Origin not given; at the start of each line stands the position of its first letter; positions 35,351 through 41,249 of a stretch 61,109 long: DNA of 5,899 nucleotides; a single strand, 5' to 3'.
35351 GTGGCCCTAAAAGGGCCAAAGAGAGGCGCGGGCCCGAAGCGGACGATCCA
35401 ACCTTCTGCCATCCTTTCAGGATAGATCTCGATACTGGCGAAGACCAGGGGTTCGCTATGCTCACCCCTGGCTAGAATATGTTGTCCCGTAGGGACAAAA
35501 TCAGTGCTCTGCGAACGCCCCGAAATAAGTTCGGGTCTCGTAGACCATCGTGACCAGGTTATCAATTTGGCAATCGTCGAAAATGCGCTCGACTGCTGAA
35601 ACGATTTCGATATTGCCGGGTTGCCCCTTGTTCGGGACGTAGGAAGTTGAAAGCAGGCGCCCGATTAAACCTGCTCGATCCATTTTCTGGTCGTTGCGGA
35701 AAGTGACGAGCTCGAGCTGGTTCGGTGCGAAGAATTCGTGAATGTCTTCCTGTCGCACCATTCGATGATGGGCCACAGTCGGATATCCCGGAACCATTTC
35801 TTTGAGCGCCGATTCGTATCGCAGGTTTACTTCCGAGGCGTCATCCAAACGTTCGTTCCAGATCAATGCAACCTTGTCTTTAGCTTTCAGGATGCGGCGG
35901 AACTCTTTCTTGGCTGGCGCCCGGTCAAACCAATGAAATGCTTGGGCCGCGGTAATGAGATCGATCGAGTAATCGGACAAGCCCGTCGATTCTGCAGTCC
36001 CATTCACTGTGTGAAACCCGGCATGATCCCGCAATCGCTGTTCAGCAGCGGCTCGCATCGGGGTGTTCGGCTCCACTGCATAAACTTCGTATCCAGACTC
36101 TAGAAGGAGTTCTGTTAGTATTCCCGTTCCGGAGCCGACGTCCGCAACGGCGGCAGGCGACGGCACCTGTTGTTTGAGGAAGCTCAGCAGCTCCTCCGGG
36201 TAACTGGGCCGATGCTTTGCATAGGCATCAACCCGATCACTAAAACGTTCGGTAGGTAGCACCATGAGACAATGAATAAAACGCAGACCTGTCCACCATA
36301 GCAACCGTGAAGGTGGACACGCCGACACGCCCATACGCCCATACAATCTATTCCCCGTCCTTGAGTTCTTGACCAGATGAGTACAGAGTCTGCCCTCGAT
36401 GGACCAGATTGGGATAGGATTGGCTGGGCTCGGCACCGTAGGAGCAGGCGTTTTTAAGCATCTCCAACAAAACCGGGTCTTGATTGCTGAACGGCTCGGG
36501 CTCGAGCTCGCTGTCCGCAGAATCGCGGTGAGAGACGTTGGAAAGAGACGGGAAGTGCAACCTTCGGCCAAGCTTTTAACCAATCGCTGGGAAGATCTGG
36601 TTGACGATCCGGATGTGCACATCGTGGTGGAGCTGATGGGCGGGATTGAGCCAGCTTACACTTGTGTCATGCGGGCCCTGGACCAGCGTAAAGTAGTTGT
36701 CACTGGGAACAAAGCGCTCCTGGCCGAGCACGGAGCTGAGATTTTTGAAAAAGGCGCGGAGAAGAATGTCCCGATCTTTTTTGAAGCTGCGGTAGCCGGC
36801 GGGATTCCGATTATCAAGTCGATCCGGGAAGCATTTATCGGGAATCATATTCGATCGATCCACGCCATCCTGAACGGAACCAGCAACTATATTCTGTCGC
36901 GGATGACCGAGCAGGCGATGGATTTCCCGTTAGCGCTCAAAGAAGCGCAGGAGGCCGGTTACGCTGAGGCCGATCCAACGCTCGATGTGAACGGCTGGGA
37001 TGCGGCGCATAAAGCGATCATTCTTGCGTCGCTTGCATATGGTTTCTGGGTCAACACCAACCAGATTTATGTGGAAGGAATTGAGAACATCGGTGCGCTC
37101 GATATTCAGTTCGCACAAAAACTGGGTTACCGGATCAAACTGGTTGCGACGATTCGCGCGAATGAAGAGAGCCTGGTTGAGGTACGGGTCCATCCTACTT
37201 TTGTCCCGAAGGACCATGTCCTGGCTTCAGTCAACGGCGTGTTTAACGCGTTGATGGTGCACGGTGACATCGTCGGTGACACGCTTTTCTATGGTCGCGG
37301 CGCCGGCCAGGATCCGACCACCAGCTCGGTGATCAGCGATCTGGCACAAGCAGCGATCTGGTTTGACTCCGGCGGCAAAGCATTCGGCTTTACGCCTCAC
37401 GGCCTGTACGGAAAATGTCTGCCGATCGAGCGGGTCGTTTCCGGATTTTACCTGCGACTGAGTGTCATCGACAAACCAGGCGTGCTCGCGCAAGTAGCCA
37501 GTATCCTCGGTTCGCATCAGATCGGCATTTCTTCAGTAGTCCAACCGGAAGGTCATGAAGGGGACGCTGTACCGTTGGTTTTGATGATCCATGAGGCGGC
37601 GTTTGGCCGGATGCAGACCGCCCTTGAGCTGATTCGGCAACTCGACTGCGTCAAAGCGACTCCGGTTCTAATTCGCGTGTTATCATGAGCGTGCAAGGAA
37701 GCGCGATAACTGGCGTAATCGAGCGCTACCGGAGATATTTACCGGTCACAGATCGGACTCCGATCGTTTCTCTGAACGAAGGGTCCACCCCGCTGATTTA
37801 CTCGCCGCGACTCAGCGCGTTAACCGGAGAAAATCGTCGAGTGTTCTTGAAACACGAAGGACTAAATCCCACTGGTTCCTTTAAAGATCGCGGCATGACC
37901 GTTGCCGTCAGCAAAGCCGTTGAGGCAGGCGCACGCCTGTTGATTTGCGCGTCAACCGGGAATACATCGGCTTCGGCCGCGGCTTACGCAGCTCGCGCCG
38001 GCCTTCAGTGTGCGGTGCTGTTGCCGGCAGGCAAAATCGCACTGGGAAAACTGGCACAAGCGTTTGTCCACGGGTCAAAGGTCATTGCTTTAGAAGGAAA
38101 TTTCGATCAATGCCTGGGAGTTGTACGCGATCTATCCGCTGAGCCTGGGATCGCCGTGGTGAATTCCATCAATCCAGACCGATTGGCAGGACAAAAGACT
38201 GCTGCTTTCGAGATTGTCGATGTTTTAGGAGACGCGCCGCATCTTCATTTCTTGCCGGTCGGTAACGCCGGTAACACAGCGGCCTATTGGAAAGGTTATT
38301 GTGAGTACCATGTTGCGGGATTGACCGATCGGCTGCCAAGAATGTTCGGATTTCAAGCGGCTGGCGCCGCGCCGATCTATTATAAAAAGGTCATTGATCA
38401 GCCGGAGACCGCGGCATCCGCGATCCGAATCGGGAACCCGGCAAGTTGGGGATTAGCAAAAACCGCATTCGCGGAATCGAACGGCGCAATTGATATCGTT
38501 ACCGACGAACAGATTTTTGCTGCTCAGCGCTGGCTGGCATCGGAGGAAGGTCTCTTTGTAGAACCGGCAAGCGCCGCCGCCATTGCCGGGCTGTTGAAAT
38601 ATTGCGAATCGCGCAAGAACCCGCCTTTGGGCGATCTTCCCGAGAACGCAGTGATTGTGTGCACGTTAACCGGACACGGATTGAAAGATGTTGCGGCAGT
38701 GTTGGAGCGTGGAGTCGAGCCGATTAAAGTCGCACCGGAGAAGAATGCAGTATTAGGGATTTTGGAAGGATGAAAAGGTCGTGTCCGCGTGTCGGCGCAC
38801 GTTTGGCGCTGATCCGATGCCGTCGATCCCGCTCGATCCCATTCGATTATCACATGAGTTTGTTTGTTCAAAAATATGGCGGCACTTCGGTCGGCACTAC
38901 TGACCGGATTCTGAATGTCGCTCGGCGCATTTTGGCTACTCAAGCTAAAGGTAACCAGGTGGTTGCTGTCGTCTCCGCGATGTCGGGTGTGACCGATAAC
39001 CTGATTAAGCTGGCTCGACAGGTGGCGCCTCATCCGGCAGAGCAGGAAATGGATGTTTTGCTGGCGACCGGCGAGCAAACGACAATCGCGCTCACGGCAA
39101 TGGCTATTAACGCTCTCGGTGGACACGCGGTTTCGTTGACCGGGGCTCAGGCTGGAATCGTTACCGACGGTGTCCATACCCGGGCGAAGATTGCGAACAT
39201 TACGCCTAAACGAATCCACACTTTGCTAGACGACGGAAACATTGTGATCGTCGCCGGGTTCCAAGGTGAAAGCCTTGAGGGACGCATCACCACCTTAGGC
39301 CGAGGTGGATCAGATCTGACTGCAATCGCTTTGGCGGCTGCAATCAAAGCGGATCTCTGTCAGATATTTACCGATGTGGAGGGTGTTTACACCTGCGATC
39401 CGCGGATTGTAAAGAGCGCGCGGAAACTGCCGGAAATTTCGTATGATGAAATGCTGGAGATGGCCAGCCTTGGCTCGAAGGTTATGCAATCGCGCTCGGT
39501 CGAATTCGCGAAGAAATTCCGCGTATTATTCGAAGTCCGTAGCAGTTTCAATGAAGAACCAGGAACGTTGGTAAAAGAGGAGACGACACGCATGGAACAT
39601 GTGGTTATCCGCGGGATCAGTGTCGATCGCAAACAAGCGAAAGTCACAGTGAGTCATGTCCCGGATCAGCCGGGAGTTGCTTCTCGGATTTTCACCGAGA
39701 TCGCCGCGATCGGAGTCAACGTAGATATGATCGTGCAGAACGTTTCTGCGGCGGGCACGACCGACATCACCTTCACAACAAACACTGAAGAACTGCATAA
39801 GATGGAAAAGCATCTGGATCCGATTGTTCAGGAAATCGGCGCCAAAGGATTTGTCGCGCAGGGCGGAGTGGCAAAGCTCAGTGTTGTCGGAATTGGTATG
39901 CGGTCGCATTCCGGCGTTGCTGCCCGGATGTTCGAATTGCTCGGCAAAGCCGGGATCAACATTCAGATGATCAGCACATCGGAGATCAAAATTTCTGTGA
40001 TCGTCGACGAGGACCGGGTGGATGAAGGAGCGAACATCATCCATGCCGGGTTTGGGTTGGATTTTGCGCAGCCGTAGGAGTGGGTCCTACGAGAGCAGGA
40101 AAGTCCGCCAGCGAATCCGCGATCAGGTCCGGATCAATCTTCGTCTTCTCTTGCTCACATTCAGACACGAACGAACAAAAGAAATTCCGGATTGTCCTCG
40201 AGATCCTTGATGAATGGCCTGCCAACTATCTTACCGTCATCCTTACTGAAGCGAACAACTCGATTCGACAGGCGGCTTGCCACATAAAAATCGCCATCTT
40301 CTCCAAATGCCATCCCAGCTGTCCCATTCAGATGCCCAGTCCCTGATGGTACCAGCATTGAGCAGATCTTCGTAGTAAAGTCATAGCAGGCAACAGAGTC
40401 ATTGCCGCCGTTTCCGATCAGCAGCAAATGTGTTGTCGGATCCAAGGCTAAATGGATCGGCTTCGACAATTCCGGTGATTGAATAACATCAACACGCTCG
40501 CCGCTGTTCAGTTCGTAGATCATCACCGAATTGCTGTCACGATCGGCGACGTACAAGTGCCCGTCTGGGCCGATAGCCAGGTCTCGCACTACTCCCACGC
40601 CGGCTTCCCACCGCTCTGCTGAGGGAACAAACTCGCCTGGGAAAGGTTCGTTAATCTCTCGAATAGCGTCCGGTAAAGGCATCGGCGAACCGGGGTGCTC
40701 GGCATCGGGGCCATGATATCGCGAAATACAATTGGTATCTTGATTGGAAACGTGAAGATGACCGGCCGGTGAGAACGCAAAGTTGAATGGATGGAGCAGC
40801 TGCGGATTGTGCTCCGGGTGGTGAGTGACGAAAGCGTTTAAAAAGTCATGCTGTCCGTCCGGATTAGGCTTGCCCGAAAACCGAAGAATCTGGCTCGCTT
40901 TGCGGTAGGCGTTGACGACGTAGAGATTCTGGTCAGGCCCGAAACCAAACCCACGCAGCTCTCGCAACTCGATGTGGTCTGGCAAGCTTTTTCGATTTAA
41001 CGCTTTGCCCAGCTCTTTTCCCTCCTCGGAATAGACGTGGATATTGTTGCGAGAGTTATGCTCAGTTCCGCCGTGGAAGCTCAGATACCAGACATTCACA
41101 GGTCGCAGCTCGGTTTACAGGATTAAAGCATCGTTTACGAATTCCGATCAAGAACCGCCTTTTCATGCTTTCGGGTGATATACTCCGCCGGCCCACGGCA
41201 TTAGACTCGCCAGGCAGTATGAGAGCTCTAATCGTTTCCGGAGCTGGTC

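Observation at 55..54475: Degenerate 6-9-nt word arrays occupy most intergenic spacers and recur as dispersed families and inverted pairs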

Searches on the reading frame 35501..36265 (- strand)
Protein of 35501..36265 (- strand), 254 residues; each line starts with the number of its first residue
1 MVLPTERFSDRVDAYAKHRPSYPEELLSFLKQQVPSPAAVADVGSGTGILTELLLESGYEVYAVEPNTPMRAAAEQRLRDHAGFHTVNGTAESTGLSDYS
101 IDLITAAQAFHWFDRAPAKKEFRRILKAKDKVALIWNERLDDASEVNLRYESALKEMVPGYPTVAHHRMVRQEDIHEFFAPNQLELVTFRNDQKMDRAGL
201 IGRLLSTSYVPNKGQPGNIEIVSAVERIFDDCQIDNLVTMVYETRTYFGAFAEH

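Call 40: search_protein_families(library=pfam, proteins=[window:35501-36265:-])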
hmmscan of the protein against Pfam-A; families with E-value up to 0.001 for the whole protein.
window:35501-36265:- (254 aa): 4 families
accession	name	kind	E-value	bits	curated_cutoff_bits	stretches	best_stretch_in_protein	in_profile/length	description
PF08241.18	Methyltransf_11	-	2.7e-16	60.4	21.2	1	42-129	2-90/95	Methyltransferase domain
PF13649.12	Methyltransf_25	-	9.2e-13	49.1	27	1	40-127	1-94/97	Methyltransferase domain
PF08242.18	Methyltransf_12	-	5.8e-10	40.2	30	1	42-127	2-93/98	Methyltransferase domain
PF13489.12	Methyltransf_23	-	1.6e-09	38.2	27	1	15-187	1-162/164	Methyltransferase domain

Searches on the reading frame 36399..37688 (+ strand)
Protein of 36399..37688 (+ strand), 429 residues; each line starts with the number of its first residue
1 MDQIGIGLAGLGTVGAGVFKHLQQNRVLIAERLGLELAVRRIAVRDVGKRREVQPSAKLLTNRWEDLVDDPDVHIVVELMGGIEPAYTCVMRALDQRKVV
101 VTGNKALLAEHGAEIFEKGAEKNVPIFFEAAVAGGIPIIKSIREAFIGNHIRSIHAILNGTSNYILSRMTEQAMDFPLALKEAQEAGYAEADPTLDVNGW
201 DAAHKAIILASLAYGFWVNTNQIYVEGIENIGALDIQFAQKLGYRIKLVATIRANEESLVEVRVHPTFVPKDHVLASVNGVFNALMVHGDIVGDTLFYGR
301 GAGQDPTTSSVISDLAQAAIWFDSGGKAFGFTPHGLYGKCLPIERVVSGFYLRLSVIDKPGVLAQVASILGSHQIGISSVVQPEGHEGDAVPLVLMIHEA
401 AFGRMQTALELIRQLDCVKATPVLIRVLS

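Call 40: search_protein_families(library=pfam, proteins=[window:36399-37688:+])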
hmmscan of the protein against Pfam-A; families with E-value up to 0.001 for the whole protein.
window:36399-37688:+ (429 aa): 3 families
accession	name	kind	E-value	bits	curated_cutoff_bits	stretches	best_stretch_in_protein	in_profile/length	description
PF00742.24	Homoserine_dh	-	2.3e-65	220.1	22.9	1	137-315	1-172/173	Homoserine dehydrogenase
PF03447.22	NAD_binding_3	-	1.7e-16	61.4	24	1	10-129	1-116/116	Homoserine dehydrogenase, NAD binding domain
PF01842.31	ACT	-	1.5e-06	28.3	27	1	351-415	2-64/66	ACT domain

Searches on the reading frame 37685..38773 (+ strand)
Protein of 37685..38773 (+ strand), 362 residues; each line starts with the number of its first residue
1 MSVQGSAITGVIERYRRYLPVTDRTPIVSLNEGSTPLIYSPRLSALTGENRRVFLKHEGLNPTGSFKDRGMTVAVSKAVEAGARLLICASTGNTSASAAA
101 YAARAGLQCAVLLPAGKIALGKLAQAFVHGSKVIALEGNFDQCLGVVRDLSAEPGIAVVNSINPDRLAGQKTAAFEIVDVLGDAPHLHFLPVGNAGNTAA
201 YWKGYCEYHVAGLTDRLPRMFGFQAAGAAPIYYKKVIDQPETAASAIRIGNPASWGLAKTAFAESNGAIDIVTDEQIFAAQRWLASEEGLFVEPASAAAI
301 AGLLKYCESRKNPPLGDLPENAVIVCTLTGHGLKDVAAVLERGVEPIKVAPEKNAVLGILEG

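Call 40: search_protein_families(library=pfam, proteins=[window:37685-38773:+])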
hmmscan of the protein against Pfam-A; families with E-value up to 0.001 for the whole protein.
window:37685-38773:+ (362 aa): 1 family
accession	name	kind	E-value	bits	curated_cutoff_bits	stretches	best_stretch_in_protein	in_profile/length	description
PF00291.31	PALP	-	2e-67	228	35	1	28-330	1-295/295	Pyridoxal-phosphate dependent enzyme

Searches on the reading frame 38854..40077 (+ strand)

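Call 40: search_protein_families(library=pfam, proteins=[window:38854-40077:+])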
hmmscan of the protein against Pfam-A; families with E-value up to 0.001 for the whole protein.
window:38854-40077:+ (407 aa): 5 families
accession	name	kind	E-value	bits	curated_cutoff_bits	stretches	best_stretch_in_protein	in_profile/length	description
PF00696.33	AA_kinase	-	1.3e-50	172.8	24.9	1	3-221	2-225/234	Amino acid kinase family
PF22468.2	ACT_9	-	1.3e-31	108.6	27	2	342-400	1-61/61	ACT domain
PF01842.31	ACT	-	6.3e-17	61.5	27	2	266-321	3-61/66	ACT domain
PF13840.12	ACT_7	-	2.4e-16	59.8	27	1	336-397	3-64/65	ACT domain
PF22629.2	ACT_AHAS_ss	-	0.00013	22.5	27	0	269-323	5-61/67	AHAS small subunit-like ACT domain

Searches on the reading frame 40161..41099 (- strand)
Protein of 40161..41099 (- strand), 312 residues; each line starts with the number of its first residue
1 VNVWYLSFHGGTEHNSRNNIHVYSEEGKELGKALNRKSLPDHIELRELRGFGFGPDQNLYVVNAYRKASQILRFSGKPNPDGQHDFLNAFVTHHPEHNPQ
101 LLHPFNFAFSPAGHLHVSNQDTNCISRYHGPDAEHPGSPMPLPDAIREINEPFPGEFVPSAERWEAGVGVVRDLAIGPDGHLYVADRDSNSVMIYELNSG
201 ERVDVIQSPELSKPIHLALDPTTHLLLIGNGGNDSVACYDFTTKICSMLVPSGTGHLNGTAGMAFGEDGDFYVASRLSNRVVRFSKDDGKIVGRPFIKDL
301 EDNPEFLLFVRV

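Call 40: search_protein_families(library=pfam, proteins=[window:40161-41099:-])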
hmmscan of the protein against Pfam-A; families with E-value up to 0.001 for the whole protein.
window:40161-41099:- (312 aa): 2 families
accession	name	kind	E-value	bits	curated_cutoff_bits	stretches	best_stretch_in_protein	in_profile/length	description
PF01436.27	NHL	-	1.2e-07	31.8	20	0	173-193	6-26/28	NHL repeat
PF10282.15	Lactonase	-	2.1e-07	30.9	21.7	1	173-241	248-320/344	Lactonase, 7-bladed beta-propeller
